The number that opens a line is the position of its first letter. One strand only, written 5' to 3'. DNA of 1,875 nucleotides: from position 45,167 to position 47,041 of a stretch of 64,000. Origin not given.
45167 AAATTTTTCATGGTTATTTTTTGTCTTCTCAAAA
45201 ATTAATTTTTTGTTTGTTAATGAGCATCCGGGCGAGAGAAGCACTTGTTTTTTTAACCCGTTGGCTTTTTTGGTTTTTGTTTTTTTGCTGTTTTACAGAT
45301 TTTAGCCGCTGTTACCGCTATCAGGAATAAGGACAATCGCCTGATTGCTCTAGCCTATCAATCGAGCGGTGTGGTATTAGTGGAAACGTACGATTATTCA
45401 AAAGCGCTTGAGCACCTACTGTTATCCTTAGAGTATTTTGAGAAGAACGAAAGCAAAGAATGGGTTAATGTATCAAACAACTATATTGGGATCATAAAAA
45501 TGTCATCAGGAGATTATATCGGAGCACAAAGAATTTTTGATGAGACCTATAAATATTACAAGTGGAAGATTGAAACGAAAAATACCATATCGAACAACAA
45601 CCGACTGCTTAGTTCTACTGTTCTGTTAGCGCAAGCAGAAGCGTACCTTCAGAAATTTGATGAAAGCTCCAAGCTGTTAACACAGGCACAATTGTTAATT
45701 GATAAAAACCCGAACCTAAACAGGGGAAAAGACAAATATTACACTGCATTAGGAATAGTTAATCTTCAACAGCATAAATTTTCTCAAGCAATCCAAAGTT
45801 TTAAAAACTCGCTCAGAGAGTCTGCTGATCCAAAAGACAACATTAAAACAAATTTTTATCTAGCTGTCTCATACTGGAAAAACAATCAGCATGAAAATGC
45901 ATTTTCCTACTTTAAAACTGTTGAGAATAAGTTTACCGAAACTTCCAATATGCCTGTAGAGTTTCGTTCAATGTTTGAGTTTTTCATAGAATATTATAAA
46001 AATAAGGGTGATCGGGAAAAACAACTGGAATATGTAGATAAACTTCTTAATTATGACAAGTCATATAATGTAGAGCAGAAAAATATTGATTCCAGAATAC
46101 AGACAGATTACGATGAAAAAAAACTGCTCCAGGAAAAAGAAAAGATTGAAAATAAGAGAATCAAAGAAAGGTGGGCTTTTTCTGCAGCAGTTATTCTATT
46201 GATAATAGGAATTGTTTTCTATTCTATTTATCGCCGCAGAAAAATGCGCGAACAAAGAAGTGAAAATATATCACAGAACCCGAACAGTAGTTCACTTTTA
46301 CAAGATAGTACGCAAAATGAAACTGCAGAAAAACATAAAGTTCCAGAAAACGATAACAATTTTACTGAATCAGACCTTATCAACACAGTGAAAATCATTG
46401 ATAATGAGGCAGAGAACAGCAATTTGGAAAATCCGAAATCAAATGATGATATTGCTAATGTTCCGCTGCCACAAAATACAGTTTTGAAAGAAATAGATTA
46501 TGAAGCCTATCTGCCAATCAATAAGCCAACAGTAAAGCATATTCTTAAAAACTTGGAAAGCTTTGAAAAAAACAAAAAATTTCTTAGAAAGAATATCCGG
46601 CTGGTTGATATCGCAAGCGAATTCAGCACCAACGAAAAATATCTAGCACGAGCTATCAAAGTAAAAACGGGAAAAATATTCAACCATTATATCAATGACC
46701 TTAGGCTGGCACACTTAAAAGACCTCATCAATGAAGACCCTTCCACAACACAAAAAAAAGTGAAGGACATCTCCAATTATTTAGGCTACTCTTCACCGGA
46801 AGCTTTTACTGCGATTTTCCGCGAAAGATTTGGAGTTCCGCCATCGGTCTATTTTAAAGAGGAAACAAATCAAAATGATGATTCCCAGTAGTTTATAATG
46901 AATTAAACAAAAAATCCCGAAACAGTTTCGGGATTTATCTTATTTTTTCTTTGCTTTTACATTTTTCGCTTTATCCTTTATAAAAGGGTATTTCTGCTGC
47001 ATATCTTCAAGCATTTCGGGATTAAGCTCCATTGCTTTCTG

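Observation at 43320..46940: Low-GC islet: small two-TM proteins, two orphan secreted proteins and a divergent TPR-TM-AraC regulator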

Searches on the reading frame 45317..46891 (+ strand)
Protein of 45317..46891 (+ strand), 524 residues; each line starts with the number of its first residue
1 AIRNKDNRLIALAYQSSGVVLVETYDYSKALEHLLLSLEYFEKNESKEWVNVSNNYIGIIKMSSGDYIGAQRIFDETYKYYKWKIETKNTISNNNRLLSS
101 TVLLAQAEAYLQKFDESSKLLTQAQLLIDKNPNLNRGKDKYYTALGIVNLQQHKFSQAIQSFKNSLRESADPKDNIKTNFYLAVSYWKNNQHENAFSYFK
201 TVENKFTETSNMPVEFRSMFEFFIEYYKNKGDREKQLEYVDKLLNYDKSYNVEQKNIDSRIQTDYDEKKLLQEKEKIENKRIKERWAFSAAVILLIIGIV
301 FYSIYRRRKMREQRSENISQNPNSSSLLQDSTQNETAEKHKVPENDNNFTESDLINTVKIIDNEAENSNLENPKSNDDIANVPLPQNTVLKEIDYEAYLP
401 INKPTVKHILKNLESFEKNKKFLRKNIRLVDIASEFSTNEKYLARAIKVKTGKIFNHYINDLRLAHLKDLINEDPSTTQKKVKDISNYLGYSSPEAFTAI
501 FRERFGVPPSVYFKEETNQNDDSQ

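Call 3: search_protein_families(library=pfam, max_evalue=0.1, proteins=[window:45371-46891:+])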
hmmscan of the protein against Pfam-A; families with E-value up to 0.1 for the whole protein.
window:45371-46891:+ (506 aa): 15 families
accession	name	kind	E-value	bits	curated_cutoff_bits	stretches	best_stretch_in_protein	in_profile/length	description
PF12833.13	HTH_18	-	3.4e-15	56.5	33.6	1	414-496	1-79/80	Helix-turn-helix domain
PF13424.12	TPR_12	-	9.3e-09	35.8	30.1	1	82-148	5-72/77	Tetratricopeptide repeat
PF07719.23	TPR_2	-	7.8e-06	26.1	27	0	122-149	2-29/34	Tetratricopeptide repeat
PF00165.29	HTH_AraC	-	1.1e-05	25.9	26.6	1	459-492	6-38/42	Bacterial regulatory helix-turn-helix proteins, AraC family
PF00515.34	TPR_1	-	0.00024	21.2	27.8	0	123-149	3-29/34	Tetratricopeptide repeat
PF25063.1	ARM_TT21_C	-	0.00082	19.7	35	1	74-178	89-184/209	Tetratricopeptide repeat protein 21 C-terminal ARM domain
PF10602.15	RPN7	-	0.001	19.2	29.6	1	11-151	14-143/174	26S proteasome subunit RPN7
PF01594.21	AI-2E_transport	-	0.0062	16.2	34.3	1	258-349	41-131/327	AI-2E family transporter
PF10516.15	SHNi-TPR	-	0.0063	16.4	21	1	124-148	4-28/38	SHNi-TPR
PF14559.12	TPR_19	-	0.0079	16.9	25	0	132-177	2-44/68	Tetratricopeptide repeat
PF12895.13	ANAPC3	-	0.014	16.1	27.2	0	134-184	2-49/82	Anaphase-promoting complex, cyclosome, subunit 3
PF13432.12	TPR_16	-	0.016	16.1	32.7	0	126-182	2-55/65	Tetratricopeptide repeat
PF24575.1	TPR_Slam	-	0.031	15.1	35.2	0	126-177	52-100/104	Surface lipoprotein assembly modifier, N-terminal TPR repeats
PF13174.12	TPR_6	-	0.04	15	26.3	0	162-188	4-30/33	Tetratricopeptide repeat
PF13181.12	TPR_8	-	0.047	14.3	25.7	0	164-183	7-26/34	Tetratricopeptide repeat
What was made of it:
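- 45316..46891 (+): 5'-truncated TPR-TM-AraC regulator gene. In-frame homology starts at the breakpoint, and the first possible starts are GTG 45371 and ATG 45500. TPR_12 and HTH_18 (call 3).
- Checked: TPR-TM-AraC ORF: 45371-46891 (+), with TPR_12 and HTH_18 (call 3).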

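Call 6: search_protein_families(library=ncbifam, max_evalue=0.1, proteins=[window:45371-46891:+])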
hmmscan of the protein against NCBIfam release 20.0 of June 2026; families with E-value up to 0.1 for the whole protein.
window:45371-46891:+ (506 aa): 25 families
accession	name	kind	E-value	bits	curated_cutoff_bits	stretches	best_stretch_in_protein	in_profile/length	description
NF047455.1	TF_Staph_AryK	equivalog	1.6e-09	36.6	850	1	404-502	169-263/759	transcriptional regulator AryK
NF047788.1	TransRegPocR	equivalog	3.2e-08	33.2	500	1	403-501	200-294/296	transcriptional regulator PocR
NF012144.2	ramA_TF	equivalog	3.7e-08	33.8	180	1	404-498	17-107/108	RamA family antibiotic efflux transcriptional regulator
NF010028.0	PRK13503.1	equivalog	2.4e-07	30.4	288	1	406-492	185-267/278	HTH-type transcriptional activator RhaS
NF007584.0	PRK10219.1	equivalog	1e-06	29.1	174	1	405-495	18-104/107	superoxide response transcriptional regulator SoxS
NF040959.1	MamA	equivalog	1.2e-06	28.2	200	2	118-190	34-103/204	magnetosome protein MamA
NF006902.0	PRK09393.1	equivalog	1.3e-06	27.9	425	1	398-499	226-323/327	transcriptional regulator FtrA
NF007860.0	PRK10572.1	equivalog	6e-06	25.3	208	1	404-503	195-290/292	arabinose operon transcriptional regulator AraC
NF010026.0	PRK13501.1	equivalog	8.8e-05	21.8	363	1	406-496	190-276/290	HTH-type transcriptional activator RhaR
NF010025.2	PRK13500.1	equivalog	0.00021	21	525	1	407-498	191-278/282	HTH-type transcriptional activator RhaR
NF007693.0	PRK10371.1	equivalog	0.00046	19.5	253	1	407-500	213-302/309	transcriptional regulator MelR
NF049968.1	QhpR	equivalog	0.00049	19.3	250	1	406-493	200-282/284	AraC-like transcriptional regulator QhpR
NF007243.0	PRK09685.1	equivalog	0.00066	19.2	199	1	409-496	216-300/303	transcriptional regulator FeaR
TIGR02552.1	LcrH_SycD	equivalog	0.00069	19.3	104.8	1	117-187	48-115/136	SycD/LcrH family type III secretion system chaperone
NF007407.0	PRK09940.1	equivalog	0.0018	17.9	348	1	408-501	150-237/253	transcriptional regulator YdeO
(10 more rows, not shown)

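Call 23: search_protein_families(library=padloc, max_evalue=0.1, proteins=[window:45371-46891:+])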
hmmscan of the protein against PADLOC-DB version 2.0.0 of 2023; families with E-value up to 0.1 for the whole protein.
window:45371-46891:+ (506 aa): 0 families

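Call 24: search_protein_families(library=phrogs, max_evalue=0.1, proteins=[window:45371-46891:+])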
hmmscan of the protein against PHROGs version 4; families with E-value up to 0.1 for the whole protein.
window:45371-46891:+ (506 aa): 6 families
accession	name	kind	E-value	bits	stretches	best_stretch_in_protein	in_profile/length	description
phrog_11275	-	unknown function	1.1e-13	51.9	1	404-498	232-322/338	-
phrog_1450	-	unknown function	5.8e-12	46.7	1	406-498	163-250/254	-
phrog_7620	-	transcription regulation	3e-11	43.5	1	402-497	559-651/678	transcriptional regulator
phrog_30333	-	unknown function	2e-05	24.9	1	405-493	20-104/297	-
phrog_6899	-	unknown function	0.037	14.4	0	433-492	202-257/265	-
phrog_14464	-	moron, auxiliary metabolic gene and host takeover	0.059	14.4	1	273-298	20-45/59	membrane protein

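Call 36: find_homologous_proteins(query=window:45317-46891:+, max_evalue=1e-10)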
Query window:45317-46891:+ (524 aa): 7 proteins with E <= 1e-10 among 8000 candidates.
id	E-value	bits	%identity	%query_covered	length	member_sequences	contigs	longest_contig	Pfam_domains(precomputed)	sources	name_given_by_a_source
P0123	2.0e-297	1005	100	88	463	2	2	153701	PF12833.14,PF13424.13,PF00165.30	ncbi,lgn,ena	-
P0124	1.1e-132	462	46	100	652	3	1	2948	PF12833.14,PF00515.35,PF13424.13,PF07719.24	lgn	-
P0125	1.9e-109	385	41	98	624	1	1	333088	PF12833.14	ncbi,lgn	-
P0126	8.1e-109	383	42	93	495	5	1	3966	PF12833.14,PF00515.35,PF13424.13,PF00165.30,PF07719.24,PF13174.13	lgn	-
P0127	1.2e-103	366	41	98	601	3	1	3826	PF12833.14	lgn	-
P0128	1.8e-22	98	23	98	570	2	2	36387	PF12833.14,PF13424.13,PF00165.30,PF13181.13,PF07719.24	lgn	-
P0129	1.8e-21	95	40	22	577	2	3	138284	PF12833.14,PF00165.30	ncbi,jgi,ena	-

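Call 73: find_encoding_contigs(protein=P0125, flank=7000, max_places=2)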
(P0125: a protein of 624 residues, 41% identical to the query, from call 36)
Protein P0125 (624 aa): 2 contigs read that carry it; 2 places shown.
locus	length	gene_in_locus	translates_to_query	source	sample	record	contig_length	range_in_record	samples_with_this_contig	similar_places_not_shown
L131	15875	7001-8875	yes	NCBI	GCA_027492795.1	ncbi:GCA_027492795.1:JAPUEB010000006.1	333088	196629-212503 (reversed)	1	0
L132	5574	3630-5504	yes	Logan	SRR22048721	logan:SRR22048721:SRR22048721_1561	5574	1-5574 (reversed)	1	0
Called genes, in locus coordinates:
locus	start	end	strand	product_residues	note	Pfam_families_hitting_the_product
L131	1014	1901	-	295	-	-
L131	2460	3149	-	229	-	-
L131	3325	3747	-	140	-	-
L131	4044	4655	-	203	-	-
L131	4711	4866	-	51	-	-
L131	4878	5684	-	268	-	-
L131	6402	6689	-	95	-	-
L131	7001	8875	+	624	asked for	PF12833:HTH_18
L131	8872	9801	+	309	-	-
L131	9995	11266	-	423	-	PF02403:Seryl_tRNA_N, PF00587:tRNA-synt_2b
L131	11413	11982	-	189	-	-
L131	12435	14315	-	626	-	PF13522:GATase_6, PF13537:GATase_7, PF00733:Asn_synthase, PF06508:QueC (weak)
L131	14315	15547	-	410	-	PF01943:Polysacc_synt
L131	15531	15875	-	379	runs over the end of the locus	PF13439:Glyco_transf_4, PF13579:Glyco_trans_4_4, PF00534:Glycos_transf_1, PF13692:Glyco_trans_1_4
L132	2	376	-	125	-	?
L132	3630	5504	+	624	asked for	PF12833:HTH_18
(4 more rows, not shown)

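Call 74: find_encoding_contigs(protein=P0124, flank=7000, max_places=2)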
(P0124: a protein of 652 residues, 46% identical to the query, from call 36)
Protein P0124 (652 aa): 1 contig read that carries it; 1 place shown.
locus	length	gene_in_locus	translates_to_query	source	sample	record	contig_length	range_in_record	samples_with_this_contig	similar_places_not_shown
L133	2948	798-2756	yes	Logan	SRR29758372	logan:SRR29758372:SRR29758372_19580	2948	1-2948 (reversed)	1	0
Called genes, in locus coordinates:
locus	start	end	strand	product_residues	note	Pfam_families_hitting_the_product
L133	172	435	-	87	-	-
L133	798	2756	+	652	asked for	PF13424:TPR_12 (faint), PF00515:TPR_1 (faint), PF07719:TPR_2 (faint), PF12833:HTH_18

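Call 76: search_protein_families(library=pfam, max_evalue=1, proteins=[L131:4878-5684:-, L131:2460-3191:-, L131:4044-4655:-, L131:6402-6689:-, L131:4711-4884:-, L131:3737-3934:-, L131:2249-2518:-])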
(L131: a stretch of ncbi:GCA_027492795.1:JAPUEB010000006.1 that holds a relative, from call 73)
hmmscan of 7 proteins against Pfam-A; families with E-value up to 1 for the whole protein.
L131:4878-5684:- (268 aa): 1 family
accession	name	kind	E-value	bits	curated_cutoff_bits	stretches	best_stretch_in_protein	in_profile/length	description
PF18689.6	PriX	-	0.062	14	25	1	67-125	12-65/95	Primase X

L131:2460-3191:- (243 aa): 3 families
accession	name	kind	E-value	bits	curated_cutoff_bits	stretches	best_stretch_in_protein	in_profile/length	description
PF15173.11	FAM180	-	0.0034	17.8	27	1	67-175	25-123/137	FAM180 family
PF22919.1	ATP-synt_VA_C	-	0.01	16.3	24.7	1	121-174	28-79/101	C-terminal domain of V and A type ATP synthase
PF04202.18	Mfp-3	-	0.088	13.7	22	0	25-38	10-23/71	Foot protein 3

L131:4044-4655:- (203 aa): 1 family
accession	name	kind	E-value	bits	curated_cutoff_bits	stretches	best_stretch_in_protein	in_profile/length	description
PF11155.13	DUF2935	-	0.1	13.6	24.4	1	53-135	27-109/121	Domain of unknown function (DUF2935)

L131:6402-6689:- (95 aa): 1 family
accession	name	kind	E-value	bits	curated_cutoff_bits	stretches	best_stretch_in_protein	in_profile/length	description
PF17161.10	DUF5123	-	0.032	15.8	35.1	1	18-75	32-89/113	Domain of unknown function (DUF5123)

L131:4711-4884:- (57 aa): 2 families
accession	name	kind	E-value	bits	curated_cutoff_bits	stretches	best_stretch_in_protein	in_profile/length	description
PF12669.12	FeoB_associated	-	0.02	15.6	27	1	38-54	11-27/44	FeoB-associated Cys-rich membrane protein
PF21314.2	TM_ErbB1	-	0.47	10.7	27.1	1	13-27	1-15/36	Epidermal growth factor receptor transmembrane-juxtamembrane segment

L131:3737-3934:- (65 aa): 1 family
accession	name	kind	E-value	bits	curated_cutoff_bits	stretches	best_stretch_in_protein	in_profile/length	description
PF07856.17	Orai-1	-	0.0034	17.5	25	1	13-56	118-162/173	Mediator of CRAC channel activity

L131:2249-2518:- (89 aa): 4 families
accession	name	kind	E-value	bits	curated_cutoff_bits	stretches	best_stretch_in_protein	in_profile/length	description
PF04923.17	Ninjurin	-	0.0017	18.7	26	1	53-87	31-65/102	Ninjurin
PF24007.1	DUF7321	-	0.013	15.6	27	1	16-84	33-97/155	Domain of unknown function (DUF7321)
PF17310.7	DUF5357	-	0.027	13.6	25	1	27-53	76-102/322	Family of unknown function (DUF5357)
PF20563.3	DUF6773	-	0.05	13.9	27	1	30-86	88-145/163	Family of unknown function (DUF6773)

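Call 77: search_protein_families(library=ncbifam, max_evalue=1, proteins=[L131:4878-5684:-, L131:2460-3191:-, L131:4044-4655:-, L131:6402-6689:-, L131:4711-4884:-, L131:3737-3934:-, L131:2249-2518:-])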
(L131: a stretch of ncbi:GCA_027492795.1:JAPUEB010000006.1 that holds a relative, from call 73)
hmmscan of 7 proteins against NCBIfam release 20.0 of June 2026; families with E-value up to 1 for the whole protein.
L131:4878-5684:- (268 aa): 1 family
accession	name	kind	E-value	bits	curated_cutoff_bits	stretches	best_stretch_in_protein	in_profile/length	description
NF033412.1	primase_PriX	equivalog_domain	0.031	14.6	50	1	63-127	10-73/102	DNA primase noncatalytic subunit PriX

L131:2460-3191:- (243 aa): 0 families

L131:4044-4655:- (203 aa): 1 family
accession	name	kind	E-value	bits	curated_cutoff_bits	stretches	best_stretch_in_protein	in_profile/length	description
NF038360.1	rad_fix_GrcA3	exception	0.0077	16.3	158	1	60-118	11-69/78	autonomous glycyl radical cofactor GrcA3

L131:6402-6689:- (95 aa): 0 families

L131:4711-4884:- (57 aa): 0 families

L131:3737-3934:- (65 aa): 1 family
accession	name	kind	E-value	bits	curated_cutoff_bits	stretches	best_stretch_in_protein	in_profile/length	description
NF047761.1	LBF_4227_fam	equivalog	0.012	16.1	75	1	8-54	43-89/96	LBF_4227 family protein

L131:2249-2518:- (89 aa): 4 families
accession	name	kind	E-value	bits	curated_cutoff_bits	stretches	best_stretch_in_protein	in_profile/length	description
TIGR01167.1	LPXTG_anchor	domain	0.076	13.7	15.9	0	67-89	12-33/34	LPXTG cell wall anchor domain-containing protein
NF033846.1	Rumino_NPXTG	domain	0.093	13.1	23.5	1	71-89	12-30/30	NPXTG-anchored protein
NF045962.1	MAG2810_fam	equivalog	0.32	9.9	175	1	26-82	54-111/394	MAG2810 family protein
NF006910.0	PRK09400.1-6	equivalog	0.77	10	96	0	65-78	41-54/57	preprotein translocase subunit SecE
